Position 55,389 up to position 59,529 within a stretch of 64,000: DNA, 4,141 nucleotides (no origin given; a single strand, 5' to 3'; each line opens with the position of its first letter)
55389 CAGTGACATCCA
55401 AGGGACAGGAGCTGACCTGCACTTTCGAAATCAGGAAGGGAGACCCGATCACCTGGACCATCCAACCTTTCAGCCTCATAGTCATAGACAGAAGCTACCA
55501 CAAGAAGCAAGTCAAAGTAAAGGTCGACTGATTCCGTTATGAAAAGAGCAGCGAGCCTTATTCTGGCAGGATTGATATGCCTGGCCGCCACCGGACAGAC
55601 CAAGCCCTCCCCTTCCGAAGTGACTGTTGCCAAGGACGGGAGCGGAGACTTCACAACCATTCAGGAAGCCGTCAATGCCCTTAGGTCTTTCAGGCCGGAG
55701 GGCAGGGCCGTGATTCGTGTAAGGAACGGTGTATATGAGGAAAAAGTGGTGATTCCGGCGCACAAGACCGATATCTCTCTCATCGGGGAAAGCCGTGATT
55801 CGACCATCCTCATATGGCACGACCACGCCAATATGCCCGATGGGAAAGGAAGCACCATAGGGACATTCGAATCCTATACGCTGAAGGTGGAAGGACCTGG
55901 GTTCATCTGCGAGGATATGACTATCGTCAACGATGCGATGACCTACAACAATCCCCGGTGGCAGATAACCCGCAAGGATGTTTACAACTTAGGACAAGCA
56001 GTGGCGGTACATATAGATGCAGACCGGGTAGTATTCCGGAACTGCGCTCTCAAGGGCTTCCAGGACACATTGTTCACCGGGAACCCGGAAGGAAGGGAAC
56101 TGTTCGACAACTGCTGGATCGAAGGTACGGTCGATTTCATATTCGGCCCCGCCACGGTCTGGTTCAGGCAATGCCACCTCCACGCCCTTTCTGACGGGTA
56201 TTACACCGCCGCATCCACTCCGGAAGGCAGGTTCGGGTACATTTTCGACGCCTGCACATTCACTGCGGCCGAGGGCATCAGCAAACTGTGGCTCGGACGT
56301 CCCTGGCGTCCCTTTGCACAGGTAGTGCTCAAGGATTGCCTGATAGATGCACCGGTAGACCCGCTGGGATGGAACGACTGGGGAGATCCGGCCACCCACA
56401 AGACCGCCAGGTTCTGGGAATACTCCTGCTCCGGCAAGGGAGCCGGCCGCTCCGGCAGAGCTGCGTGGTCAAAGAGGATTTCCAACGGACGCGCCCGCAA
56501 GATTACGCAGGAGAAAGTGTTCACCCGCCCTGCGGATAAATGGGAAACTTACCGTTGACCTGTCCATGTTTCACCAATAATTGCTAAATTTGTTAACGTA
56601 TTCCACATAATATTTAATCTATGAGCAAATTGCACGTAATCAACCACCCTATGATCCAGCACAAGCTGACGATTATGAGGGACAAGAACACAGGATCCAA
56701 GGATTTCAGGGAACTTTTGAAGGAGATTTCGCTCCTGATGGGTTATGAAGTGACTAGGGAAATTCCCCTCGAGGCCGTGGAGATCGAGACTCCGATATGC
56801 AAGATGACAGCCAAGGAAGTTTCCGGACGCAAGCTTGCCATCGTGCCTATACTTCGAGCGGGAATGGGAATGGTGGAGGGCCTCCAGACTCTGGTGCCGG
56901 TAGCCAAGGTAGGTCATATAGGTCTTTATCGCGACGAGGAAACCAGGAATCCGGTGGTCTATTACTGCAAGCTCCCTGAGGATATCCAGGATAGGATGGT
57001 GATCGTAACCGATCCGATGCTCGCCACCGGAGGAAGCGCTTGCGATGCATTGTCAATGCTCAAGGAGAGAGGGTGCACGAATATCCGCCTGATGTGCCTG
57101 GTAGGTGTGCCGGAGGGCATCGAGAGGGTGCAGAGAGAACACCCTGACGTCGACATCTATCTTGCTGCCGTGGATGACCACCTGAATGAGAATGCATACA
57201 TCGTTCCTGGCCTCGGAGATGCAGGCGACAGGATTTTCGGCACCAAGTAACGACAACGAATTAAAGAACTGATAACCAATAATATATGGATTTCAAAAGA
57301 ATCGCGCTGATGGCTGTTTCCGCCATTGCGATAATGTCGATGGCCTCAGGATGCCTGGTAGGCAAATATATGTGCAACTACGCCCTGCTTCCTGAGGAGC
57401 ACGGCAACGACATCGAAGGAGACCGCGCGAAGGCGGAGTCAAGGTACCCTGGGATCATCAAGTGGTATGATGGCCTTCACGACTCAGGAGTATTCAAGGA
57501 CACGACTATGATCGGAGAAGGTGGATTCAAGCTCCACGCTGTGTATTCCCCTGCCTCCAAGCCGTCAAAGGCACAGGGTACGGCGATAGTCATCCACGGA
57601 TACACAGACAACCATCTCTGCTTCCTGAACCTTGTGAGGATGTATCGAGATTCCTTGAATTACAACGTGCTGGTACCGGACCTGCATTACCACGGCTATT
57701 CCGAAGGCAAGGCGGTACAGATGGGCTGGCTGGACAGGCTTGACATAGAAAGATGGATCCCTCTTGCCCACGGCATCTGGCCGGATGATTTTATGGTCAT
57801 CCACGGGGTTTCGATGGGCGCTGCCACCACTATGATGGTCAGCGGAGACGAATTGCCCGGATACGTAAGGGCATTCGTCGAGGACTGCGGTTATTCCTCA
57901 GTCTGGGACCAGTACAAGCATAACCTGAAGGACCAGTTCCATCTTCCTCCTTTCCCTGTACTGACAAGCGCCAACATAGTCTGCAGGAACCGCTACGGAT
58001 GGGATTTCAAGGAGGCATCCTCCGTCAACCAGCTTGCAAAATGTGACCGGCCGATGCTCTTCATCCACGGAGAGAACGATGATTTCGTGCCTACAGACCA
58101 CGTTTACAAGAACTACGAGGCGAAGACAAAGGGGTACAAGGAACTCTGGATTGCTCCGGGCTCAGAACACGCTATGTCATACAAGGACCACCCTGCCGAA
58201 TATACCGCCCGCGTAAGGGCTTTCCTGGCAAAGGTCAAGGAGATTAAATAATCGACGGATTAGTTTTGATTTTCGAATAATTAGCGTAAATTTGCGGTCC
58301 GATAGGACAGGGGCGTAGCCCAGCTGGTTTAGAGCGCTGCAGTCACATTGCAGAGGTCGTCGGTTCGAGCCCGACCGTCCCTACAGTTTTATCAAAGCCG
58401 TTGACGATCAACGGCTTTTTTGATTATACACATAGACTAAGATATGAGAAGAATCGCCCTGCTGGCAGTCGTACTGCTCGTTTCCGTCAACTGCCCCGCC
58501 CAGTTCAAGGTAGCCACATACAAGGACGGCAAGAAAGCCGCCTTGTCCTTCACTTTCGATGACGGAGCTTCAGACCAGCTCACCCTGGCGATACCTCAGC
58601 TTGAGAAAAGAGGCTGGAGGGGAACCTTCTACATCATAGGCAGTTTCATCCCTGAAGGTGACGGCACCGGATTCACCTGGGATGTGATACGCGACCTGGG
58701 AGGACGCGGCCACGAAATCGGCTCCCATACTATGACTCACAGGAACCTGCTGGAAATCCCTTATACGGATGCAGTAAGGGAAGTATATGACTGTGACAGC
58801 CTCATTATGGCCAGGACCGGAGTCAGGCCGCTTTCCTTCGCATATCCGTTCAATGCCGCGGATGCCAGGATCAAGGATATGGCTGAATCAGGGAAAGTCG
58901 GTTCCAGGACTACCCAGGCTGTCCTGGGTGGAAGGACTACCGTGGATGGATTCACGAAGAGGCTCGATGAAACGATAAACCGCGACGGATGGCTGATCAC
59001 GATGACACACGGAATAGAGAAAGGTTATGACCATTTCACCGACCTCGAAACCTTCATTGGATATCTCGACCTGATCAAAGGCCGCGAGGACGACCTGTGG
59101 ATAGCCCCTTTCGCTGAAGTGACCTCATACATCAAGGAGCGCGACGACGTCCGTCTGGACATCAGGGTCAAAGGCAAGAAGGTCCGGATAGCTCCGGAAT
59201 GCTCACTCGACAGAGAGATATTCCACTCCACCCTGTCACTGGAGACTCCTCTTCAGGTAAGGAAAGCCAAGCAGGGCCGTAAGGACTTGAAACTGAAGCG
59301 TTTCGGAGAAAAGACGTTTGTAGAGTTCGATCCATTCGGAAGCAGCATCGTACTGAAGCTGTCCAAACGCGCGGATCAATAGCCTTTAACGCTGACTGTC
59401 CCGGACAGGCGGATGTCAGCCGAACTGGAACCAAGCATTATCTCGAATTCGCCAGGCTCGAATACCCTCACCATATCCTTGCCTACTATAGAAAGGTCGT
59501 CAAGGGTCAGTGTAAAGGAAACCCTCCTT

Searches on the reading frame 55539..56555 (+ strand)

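Call 9: search_protein_families(library=pfam, proteins=[window:55539-56555:+], max_evalue=0.001)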
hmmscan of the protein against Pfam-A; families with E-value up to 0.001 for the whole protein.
window:55539-56555:+ (339 aa): 1 family
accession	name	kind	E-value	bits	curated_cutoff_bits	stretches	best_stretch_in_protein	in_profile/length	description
PF01095.25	Pectinesterase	-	1.3e-57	195.3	27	1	27-321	1-288/298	Pectinesterase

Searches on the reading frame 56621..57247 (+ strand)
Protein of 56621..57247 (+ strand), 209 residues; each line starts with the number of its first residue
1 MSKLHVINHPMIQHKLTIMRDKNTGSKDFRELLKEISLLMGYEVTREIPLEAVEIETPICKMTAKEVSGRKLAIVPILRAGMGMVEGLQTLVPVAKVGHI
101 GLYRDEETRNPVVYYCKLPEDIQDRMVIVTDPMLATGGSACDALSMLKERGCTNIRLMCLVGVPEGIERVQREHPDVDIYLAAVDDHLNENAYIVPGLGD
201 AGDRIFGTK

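Call 9: search_protein_families(library=pfam, proteins=[window:56621-57247:+], max_evalue=0.001)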
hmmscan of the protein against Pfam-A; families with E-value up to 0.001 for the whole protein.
window:56621-57247:+ (209 aa): 2 families
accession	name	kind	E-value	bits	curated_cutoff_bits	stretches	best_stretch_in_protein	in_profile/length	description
PF14681.12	UPRTase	-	1.3e-80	270.2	27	1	6-208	1-206/206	Uracil phosphoribosyltransferase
PF00156.33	Pribosyltran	-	4e-08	33.2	26.3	1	69-171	28-134/158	Phosphoribosyl transferase domain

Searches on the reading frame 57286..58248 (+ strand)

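Call 9: search_protein_families(library=pfam, proteins=[window:57286-58248:+], max_evalue=0.001)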
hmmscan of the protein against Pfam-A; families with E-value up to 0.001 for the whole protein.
window:57286-58248:+ (321 aa): 4 families
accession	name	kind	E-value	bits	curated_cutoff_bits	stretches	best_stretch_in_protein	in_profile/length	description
PF00326.27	Peptidase_S9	-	1.1e-09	38.6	22.6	1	168-317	64-209/213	Prolyl oligopeptidase family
PF12146.15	Hydrolase_4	-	1.6e-07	31.3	27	0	95-186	2-94/239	Serine aminopeptidase, S33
PF00561.26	Abhydrolase_1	-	4.1e-07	30.4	25.8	0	101-209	4-108/245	alpha/beta hydrolase fold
PF12697.13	Abhydrolase_6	-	1.8e-05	26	26.3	1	101-306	2-214/217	Alpha/beta hydrolase family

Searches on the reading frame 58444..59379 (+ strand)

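Call 9: search_protein_families(library=pfam, proteins=[window:58444-59379:+], max_evalue=0.001)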
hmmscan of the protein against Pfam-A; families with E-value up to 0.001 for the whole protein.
window:58444-59379:+ (312 aa): 1 family
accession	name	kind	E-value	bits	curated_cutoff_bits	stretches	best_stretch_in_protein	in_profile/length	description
PF01522.26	Polysacc_deac_1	-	9.4e-21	74.5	23.1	1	28-148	3-117/124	Polysaccharide deacetylase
